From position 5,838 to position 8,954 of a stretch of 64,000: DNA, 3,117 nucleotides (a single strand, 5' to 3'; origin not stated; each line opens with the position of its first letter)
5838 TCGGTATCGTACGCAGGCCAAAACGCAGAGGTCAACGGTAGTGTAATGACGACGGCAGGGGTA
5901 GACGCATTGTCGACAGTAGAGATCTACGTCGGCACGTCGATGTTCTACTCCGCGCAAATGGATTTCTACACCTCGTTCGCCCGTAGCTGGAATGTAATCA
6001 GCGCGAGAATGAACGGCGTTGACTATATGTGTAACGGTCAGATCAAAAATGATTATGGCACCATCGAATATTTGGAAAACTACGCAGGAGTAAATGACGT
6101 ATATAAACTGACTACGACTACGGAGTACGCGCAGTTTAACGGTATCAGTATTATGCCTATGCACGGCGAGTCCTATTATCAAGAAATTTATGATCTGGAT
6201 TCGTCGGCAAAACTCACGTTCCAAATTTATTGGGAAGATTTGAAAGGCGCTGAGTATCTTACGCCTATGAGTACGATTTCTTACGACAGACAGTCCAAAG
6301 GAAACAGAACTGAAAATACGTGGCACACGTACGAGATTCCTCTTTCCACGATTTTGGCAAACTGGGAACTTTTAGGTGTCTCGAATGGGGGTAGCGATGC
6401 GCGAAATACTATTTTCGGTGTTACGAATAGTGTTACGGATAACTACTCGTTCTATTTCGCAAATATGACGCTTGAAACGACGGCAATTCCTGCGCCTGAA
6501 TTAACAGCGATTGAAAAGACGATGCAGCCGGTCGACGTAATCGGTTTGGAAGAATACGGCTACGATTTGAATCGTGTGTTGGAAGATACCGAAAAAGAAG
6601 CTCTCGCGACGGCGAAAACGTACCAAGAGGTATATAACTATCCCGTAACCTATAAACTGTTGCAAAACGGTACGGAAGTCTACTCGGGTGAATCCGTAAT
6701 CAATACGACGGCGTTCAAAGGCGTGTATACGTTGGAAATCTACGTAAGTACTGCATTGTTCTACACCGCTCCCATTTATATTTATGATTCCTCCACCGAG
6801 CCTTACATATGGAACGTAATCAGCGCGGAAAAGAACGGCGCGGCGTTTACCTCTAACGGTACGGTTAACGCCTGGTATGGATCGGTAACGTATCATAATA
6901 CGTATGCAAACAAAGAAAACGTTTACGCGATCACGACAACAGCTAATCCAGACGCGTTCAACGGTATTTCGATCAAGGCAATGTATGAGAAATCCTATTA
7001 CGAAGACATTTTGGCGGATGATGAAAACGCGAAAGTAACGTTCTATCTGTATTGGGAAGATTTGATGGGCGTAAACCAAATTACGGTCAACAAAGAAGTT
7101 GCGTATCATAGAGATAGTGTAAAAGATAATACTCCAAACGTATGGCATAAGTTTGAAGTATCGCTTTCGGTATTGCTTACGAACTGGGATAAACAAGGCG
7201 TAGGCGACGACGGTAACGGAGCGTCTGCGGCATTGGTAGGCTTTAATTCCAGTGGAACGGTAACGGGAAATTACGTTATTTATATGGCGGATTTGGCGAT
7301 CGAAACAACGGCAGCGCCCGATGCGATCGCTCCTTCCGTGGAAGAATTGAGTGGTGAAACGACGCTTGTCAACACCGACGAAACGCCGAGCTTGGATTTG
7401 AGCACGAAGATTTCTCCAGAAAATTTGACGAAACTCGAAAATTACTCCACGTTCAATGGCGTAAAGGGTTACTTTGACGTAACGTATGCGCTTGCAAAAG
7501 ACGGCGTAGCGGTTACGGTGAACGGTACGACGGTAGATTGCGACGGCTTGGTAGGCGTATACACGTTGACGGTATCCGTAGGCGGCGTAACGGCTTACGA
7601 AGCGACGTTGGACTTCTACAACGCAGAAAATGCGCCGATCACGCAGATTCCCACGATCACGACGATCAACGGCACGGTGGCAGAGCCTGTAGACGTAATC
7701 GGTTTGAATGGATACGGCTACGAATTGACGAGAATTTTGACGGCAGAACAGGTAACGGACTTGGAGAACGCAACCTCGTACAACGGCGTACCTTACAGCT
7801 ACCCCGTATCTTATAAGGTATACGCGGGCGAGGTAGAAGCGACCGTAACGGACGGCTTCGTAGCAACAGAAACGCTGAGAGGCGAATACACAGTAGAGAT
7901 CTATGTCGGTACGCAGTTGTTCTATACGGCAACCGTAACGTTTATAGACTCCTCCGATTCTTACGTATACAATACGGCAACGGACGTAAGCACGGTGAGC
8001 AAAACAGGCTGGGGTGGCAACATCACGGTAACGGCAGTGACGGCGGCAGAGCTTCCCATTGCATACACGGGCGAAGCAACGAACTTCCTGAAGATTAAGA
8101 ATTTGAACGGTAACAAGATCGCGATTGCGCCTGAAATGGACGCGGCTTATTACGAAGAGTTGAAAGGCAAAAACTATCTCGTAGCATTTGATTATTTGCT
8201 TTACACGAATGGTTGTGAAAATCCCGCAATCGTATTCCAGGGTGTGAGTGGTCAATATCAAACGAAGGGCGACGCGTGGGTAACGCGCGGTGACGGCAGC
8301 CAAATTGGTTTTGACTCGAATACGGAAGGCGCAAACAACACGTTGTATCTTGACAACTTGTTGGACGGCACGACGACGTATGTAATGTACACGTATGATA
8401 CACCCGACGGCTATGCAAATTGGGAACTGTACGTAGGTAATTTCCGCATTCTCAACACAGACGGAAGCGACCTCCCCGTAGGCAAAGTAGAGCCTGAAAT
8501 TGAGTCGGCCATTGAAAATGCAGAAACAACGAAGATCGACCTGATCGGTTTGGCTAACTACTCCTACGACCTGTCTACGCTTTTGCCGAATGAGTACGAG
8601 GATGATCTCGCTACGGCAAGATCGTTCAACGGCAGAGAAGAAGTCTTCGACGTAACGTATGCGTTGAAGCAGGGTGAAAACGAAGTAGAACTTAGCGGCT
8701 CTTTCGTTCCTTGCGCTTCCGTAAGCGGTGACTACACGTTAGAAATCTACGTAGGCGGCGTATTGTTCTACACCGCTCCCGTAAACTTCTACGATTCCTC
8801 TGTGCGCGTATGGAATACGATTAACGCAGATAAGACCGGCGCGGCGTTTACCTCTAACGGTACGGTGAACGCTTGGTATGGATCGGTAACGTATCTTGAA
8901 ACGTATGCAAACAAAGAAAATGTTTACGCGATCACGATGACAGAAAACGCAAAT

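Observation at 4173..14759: Giant (~3530 aa) membrane-anchored glycosidase candidate: DUF4091/GH123-like core inside an array of unclassified beta-sandwich modules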

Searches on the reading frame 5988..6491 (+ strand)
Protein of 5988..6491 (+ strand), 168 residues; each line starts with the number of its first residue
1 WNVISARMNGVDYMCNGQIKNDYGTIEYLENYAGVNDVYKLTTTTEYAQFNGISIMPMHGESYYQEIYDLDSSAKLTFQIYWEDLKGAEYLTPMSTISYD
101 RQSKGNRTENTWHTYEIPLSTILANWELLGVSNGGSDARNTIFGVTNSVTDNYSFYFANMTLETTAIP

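Call 33: search_solved_structures(query=A2, max_evalue=10, show_alignments=0)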
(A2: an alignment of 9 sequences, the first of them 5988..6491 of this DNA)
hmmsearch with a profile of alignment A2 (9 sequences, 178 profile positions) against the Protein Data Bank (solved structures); distinct sequences matched with E-value up to 10: 8.
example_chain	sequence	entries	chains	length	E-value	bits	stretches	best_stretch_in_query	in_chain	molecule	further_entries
7k44_A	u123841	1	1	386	0.013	18.7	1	86-175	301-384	SGBP-B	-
8ja1_A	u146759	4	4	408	0.17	15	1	52-109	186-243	DNA topoisomerase 2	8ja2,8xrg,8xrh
8wwo_A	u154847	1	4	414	0.17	15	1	52-109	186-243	DNA topoisomerase 2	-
8kgs_A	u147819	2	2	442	0.19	14.9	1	52-109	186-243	DNA topoisomerase 2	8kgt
8yik_A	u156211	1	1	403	0.48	13.6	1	52-110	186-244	DNA topoisomerase 2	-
8j87_A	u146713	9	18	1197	0.56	13.3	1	52-109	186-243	DNA topoisomerase 2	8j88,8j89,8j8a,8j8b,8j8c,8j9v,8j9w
8j9y_B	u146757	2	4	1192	0.59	13.3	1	52-109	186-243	DNA topoisomerase 2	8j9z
8kgl_A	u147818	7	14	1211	0.6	13.2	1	52-109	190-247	DNA topoisomerase 2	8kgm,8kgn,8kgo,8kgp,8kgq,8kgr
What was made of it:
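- On Known carbohydrate-binding module families (CBM4/11/30/32 and others; SGBP_B_XBD PF18329), tested for the B modules: The best PDB profile hit is 7k44 at E 0.013 (call 33).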

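Call 34: search_protein_families(library=pfam, alignment_id=A2, max_evalue=10)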
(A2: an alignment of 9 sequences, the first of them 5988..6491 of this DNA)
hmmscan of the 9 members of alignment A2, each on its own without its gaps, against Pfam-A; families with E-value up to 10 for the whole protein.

A. member 1, window:5988-6491:+ (168 aa): 1 family
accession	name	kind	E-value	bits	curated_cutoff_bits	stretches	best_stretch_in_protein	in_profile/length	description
PF18329.7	SGBP_B_XBD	-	0.033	14.7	26.4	1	19-159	42-181/186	Surface glycan-binding protein B xyloglucan binding domain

B. families by the number of members that match (of 9 scanned): 3 families
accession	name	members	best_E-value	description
PF18329.7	SGBP_B_XBD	3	0.00014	Surface glycan-binding protein B xyloglucan binding domain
PF25702.1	CrAss_Ring_2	1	0.085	Phage tail ring protein 2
PF08040.16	NADH_oxidored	1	0.11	MNLL subunit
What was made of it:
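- On Known carbohydrate-binding module families (CBM4/11/30/32 and others; SGBP_B_XBD PF18329), tested for the B modules: Module by module, only PF18329 appears, in 3 of 9 modules, with best E 1.4e-4; the one score shown, for the first module, is 14.7 bits against a cut-off of 26.4 (call 34).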

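Call 48: find_homologous_proteins(query=A2, max_evalue=0.001)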
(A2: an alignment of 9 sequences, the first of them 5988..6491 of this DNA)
Query A2 (9 sequences): 3574 candidates shared short words with the query, none scored E <= 0.001.
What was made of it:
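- Tried and rejected: The word-indexed protein search with the B-module profile found nothing (call 48).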

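Call 55: search_protein_representatives(alignment_id=A2)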
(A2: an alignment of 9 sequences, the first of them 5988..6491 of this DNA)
Query: 9 sequences, 178 profile positions. Proteins with E-value up to 0.001 (for the whole library): 111; up to 1e-10: 66; up to 1e-30: 11. The best 111 are listed.
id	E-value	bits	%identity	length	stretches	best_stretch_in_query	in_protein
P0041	4.7e-73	261.2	-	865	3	2-174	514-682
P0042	1.0e-59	217.7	-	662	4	79-177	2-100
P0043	3.1e-53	196.6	-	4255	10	2-174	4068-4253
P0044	4.7e-53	196.1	-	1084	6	1-177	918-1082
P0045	7.3e-53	195.4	-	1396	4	2-175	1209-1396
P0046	1.5e-44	168.3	-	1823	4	22-174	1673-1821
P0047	5.0e-44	166.7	-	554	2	2-177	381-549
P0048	1.6e-42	161.8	-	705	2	2-174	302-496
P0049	5.7e-41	156.7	-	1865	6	11-174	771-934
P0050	4.2e-39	150.6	-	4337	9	1-175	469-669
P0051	2.9e-33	131.6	-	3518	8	2-174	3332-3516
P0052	3.4e-30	121.6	-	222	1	2-176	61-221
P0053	4.3e-30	121.3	-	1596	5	1-176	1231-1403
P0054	1.3e-29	119.7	-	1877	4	39-174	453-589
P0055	4.1e-29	118.1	-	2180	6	13-174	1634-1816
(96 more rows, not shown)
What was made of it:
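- Tried and rejected: The index-free HMMER search then found 111 proteins (call 55), so the first negative was a sensitivity limit.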

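Call 64: search_protein_families(library=pfam, alignment_id=A4, max_evalue=0.00001)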
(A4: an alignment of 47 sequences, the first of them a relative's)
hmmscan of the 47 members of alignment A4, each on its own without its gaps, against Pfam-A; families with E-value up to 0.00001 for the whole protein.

A. member 1, P0049 (1865 aa): 0 families

B. families by the number of members that match (of 47 scanned): 2 families
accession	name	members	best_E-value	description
PF09479.16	Flg_new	1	1.3e-07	Listeria-Bacteroides repeat domain (List_Bact_rpt)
PF02368.24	Big_2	1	1.7e-06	Bacterial Ig-like domain (group 2)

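Call 65: predict_structure(alignment_id=A2)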
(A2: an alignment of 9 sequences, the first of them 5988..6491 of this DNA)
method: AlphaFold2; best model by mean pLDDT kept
length: 168 residues; sequences in the alignment: 9
mean_pLDDT: 71.6   pTM: 0.74
mean pLDDT of the five models: 71.6, 70.4, 68.4, 66.0, 65.6
residues with pLDDT >= 90: 17; 70-90: 85; 50-70: 33; < 50: 33
segments of 3 or more residues with pLDDT < 50: 1-22, 97-100, 133-138
pLDDT, mean of each block of 10 residues (from residue 1): 41 43 70 89 70 73 90 89 81 56 67 88 78 49 72 84 77
secondary structure, 60 per line:
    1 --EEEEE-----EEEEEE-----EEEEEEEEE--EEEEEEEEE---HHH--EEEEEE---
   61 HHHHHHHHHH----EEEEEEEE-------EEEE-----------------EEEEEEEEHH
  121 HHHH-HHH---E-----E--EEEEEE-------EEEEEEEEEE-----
elements in order: E3-7 E13-18 E24-32 E35-43 E52-57 H61-70 E75-82 E90-93 E111-118 H119-124 E141-146 E154-163
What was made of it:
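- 5988..6488 (+): B module 2 (aa 606-772); this is the module modelled. AF2 model: pLDDT 71.6, pTM 0.74, beta-sandwich (call 65).
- On Known carbohydrate-binding module families (CBM4/11/30/32 and others; SGBP_B_XBD PF18329), tested for the B modules: The AF2 model has 11 strands, pLDDT 71.6 and pTM 0.74 (call 65).
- B modules: beta-sandwich model (call 65).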

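Call 67: fold_search(model_id=the predicted structure, library=pdb)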
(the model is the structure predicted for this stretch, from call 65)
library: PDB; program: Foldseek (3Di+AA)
matches with E <= 10: 655; with E <= 0.001: 0
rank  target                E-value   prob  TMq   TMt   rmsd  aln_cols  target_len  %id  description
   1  5e7g_A                2.4e-03  1.00  0.43  0.19   6.8       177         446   13  Crystal structure of Bacova_02650 with xylogluco-oligosaccharide (released 2016-05-04)
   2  1wmx_A                2.7e-03  0.96  0.36  0.35  10.6       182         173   14  Crystal Structure of Family 30 Carbohydrate Binding Module (released 2004-08-03)
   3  5e7h                  7.6e-03  0.96  0.41  0.29   7.0       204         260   13  Crystal structure of domains CD (residues 230-489) of Bacova_02650 (released 2016-05-04)
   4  2c24_A                1.1e-02  0.82  0.36  0.35  11.9       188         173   13  FAMILY 30 CARBOHYDRATE-BINDING MODULE OF CELLULOSOMAL CELLULASE CEL9D- CEL44B OF CLOSTRIDIUM THERMOCELLUM (released 2005-11-22)
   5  2y6j                  1.3e-02  0.91  0.39  0.39   8.5       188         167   12  X-2 engineered mutated CBM4-2 Carbohydrate Binding Module from a Thermostable Rhodothermus marinus Xylanase (released 2012-03-07)
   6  2lro_MODEL_1_A        1.8e-02  0.82  0.40  0.40  11.2       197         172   15  Solution structure, dynamics and binding studies of CtCBM11 (released 2013-02-06)
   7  3km5_B                2.7e-02  0.33  0.26  0.25  14.4       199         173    8  Crystal Structure Analysis of the K2 Cleaved Adhesin Domain of Lys-gingipain (Kgp) (released 2010-03-31)
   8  4bq3_C                3.6e-02  0.85  0.45  0.13  10.5       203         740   13  Structural analysis of an exo-beta-agarase (released 2013-08-14)
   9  8gkd_A                3.8e-02  0.47  0.30  0.17   9.0       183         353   12  Crystal structure of the peptidoglycan O-acetylesterase Ape1 (amino acids 41-392) from Campylobacter jejuni (released 2024-03-20)
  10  6e9b_C                4.3e-02  0.25  0.27  0.15  18.4       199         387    8  Bacteroides ovatus mixed-linkage glucan utilization locus (MLGUL) SGBP-B in complex with mixed-linkage heptasaccharide (released 2019-05-15)
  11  1shw_B                4.8e-02  0.07  0.15  0.14  16.4       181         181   12  EphB2 / EphrinA5 Complex Structure (released 2004-05-18)
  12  1v0a                  5.0e-02  0.41  0.33  0.33  11.6       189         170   10  Family 11 Carbohydrate-Binding Module of cellulosomal cellulase Lic26A-Cel5E of Clostridium thermocellum (released 2005-01-12)
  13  8k4a_G                5.0e-02  0.30  0.26  0.18  13.1       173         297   10  Structure of Banna virus core (released 2024-03-27)
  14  3m1h_D                5.0e-02  0.28  0.24  0.24  15.4       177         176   11  Crystal Structure Analysis of the K3 Cleaved Adhesin Domain of Lys-gingipain (Kgp) from Porphyromonas gingivalis w83 (released 2011-03-23)
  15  4itc                  5.0e-02  0.25  0.26  0.26  15.0       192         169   10  Crystal Structure Analysis of the K1 Cleaved Adhesin domain of Lys-gingipain (Kgp) from Porphyromonas gingivalis W83 (released 2013-09-25)
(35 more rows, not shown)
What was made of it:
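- On Known carbohydrate-binding module families (CBM4/11/30/32 and others; SGBP_B_XBD PF18329), tested for the B modules: The top Foldseek hits are SGBP-B, CBM30, CBM4-2 and CBM11, but with E at least 2.4e-3 and TM 0.36-0.45 (call 67).
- Weak but consistent hits to glycan-binding jelly rolls: PF18329 SGBP_B_XBD in 3 of 9 modules, PDB 7k44 at E 0.013, and Foldseek hits to SGBP-B 5e7g, CBM30, CBM4-2 and CBM11 (calls 33, 34, 67).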

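Call 85: find_encoding_contigs(protein=P0050, flank=10000, max_places=3)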
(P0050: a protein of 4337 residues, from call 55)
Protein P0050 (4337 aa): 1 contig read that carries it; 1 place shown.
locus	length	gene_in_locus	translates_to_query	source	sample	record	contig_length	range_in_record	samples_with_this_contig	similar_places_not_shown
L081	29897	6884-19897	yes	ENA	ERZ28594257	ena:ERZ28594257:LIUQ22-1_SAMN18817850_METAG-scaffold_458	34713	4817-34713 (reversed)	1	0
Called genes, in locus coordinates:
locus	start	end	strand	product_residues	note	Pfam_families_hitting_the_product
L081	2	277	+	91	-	?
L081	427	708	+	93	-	PF01250:Ribosomal_S6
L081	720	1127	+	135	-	PF00436:SSB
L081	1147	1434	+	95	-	PF01084:Ribosomal_S18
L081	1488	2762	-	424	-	PF00232:Glyco_hydro_1, PF02449:Glyco_hydro_42 (weak), PF00232:Glyco_hydro_1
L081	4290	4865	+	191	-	PF12917:YfbR-like, PF13023:HD_3, PF01966:HD (weak)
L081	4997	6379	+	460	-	PF00005:ABC_tran, PF13304:AAA_21 (faint), PF17912:OB_MalK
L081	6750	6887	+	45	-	-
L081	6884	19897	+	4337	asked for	PF22680:Glyco_hydro_123_N_2, PF13320:GH123_cat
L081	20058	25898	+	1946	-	PF22680:Glyco_hydro_123_N_2, PF13320:GH123_cat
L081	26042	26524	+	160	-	-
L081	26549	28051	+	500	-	PF01336:tRNA_anti-codon, PF00152:tRNA-synt_2, PF01409:tRNA-synt_2d (faint)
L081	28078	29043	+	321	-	-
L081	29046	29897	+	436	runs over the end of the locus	PF01276:OKR_DC_1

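Call 86: find_encoding_contigs(protein=P0043, flank=10000, max_places=3)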
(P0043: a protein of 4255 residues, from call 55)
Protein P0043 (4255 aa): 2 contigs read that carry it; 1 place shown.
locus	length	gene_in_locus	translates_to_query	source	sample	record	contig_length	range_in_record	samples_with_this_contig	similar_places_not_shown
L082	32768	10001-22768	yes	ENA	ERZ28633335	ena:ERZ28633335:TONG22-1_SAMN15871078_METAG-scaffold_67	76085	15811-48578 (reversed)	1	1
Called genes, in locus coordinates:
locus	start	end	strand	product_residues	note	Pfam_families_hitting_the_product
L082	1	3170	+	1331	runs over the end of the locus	PF27871:CLB_0814_fam (faint), PF02817:E3_binding (faint)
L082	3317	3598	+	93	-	PF01250:Ribosomal_S6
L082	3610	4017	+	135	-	PF00436:SSB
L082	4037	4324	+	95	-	PF01084:Ribosomal_S18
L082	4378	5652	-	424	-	PF00232:Glyco_hydro_1, PF02449:Glyco_hydro_42 (weak), PF00232:Glyco_hydro_1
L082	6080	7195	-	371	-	PF07155:ECF-ribofla_trS (weak), PF09515:Thia_YuaJ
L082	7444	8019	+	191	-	PF12917:YfbR-like, PF13023:HD_3, PF01966:HD (weak)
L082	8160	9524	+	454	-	PF00005:ABC_tran, PF02463:SMC_N (faint), PF13304:AAA_21 (faint), PF17912:OB_MalK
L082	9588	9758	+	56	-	-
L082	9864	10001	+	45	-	-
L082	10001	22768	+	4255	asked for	PF22680:Glyco_hydro_123_N_2, PF13320:GH123_cat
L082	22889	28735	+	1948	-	PF22680:Glyco_hydro_123_N_2, PF13320:GH123_cat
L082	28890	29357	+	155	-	PF03449:GreA_GreB_N, PF01272:GreA_GreB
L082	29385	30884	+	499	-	PF01336:tRNA_anti-codon, PF00152:tRNA-synt_2, PF01409:tRNA-synt_2d (faint)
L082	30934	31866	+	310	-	-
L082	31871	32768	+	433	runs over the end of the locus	PF01276:OKR_DC_1, PF05889:SepSecS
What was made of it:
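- The two other giant loci (L081, L082) have no phosphorylase gene nearby (calls 85, 86). L081 and L082 giants have no host-glycan genes nearby (calls 85, 86).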

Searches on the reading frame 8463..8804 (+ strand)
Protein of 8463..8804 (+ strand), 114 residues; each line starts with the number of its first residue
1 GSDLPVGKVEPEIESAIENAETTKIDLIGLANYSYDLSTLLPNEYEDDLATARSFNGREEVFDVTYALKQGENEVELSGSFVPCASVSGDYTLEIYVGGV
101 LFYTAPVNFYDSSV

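Call 83: search_solved_structures(query=A5, max_evalue=10)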
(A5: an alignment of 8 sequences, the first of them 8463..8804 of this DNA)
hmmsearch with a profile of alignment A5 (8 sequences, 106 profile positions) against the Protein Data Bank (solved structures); distinct sequences matched with E-value up to 10: 4.
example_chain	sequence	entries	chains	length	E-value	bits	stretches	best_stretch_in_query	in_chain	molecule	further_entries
9hnc_AAA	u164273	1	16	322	0.33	14.4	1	12-76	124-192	beta-aspartyl-peptidase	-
2f41_A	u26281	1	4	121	0.77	13.2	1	55-104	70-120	Transcription factor fapR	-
6eri_AZ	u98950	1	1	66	1.1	12.8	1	62-93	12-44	50S ribosomal protein L31, chloroplastic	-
2f3x_A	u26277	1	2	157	1.1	12.7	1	55-104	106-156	Transcription factor fapR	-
